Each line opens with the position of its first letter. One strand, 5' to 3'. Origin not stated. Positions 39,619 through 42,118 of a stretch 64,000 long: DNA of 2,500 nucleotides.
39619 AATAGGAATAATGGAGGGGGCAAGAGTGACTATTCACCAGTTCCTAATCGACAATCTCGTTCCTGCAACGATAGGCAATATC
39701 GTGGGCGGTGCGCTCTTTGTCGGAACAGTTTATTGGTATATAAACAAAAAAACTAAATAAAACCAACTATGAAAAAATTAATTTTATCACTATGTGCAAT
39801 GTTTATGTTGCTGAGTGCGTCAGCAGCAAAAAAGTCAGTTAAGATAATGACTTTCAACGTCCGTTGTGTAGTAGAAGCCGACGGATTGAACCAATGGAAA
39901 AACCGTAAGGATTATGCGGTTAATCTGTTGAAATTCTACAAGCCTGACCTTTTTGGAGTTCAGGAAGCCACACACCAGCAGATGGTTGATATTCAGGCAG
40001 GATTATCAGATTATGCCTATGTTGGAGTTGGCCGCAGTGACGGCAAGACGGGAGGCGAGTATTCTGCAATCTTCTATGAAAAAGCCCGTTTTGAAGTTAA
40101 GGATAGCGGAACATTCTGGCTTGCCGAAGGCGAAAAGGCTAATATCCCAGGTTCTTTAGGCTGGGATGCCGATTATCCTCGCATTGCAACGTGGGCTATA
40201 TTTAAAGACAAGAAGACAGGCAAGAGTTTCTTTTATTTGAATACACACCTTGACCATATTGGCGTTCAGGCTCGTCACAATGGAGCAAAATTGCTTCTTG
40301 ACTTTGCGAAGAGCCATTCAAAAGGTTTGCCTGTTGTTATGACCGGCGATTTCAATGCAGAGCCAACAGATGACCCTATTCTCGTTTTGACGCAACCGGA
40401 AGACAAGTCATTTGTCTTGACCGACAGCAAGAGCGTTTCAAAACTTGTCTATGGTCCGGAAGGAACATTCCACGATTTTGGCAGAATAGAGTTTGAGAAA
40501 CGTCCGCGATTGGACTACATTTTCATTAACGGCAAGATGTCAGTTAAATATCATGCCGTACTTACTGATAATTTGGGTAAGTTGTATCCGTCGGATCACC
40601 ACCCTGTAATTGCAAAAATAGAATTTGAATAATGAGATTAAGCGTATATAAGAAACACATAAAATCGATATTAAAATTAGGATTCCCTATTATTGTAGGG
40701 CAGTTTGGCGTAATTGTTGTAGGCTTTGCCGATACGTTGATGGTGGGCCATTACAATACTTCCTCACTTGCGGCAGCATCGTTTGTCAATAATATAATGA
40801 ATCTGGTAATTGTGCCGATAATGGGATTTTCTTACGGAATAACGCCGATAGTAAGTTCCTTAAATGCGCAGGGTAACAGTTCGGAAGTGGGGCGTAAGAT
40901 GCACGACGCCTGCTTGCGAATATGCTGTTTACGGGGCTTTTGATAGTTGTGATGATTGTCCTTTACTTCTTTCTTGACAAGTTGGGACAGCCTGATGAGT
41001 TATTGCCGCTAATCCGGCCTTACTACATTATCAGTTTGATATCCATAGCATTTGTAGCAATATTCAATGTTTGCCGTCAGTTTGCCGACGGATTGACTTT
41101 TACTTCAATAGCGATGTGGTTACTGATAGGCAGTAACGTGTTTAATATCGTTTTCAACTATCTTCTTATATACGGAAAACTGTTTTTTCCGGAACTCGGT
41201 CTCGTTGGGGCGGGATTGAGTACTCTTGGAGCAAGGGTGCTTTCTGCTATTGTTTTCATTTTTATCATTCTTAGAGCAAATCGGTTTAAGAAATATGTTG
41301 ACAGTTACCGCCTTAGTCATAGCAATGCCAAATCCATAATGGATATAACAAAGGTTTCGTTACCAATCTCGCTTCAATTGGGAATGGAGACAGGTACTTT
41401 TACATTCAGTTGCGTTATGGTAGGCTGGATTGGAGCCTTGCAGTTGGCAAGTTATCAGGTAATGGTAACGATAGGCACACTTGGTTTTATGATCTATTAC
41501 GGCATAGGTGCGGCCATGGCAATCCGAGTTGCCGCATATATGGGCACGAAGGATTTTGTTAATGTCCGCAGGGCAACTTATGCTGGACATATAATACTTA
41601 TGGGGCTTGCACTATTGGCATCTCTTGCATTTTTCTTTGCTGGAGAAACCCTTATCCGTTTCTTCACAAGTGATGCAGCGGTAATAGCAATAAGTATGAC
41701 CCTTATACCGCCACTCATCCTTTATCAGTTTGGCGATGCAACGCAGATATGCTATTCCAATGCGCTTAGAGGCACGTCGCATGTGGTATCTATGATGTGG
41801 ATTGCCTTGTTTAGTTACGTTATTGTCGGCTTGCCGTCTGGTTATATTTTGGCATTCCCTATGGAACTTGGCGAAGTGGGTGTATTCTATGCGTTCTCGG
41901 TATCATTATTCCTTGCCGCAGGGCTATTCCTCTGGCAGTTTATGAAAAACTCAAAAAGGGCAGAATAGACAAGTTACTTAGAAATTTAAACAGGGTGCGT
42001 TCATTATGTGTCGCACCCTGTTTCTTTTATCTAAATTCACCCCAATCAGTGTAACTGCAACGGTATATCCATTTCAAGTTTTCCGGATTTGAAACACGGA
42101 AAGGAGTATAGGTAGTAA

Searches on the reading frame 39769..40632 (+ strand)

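Call 41: search_protein_families(library=pfam, proteins=[window:39769-40632:+], max_evalue=0.001)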
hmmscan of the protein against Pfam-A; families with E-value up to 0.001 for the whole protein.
window:39769-40632:+ (287 aa): 1 family
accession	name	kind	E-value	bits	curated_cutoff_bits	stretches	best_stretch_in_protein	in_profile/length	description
PF03372.29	Exo_endo_phos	-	1.8e-16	61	24.5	1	27-277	1-225/225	Endonuclease/Exonuclease/phosphatase family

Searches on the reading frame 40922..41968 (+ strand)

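Call 41: search_protein_families(library=pfam, proteins=[window:40922-41968:+], max_evalue=0.001)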
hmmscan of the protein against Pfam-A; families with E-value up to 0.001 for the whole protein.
window:40922-41968:+ (348 aa): 1 family
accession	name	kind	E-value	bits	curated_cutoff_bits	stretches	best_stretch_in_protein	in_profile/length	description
PF01554.23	MatE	-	1.1e-30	106.9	24.9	2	148-309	1-161/161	MatE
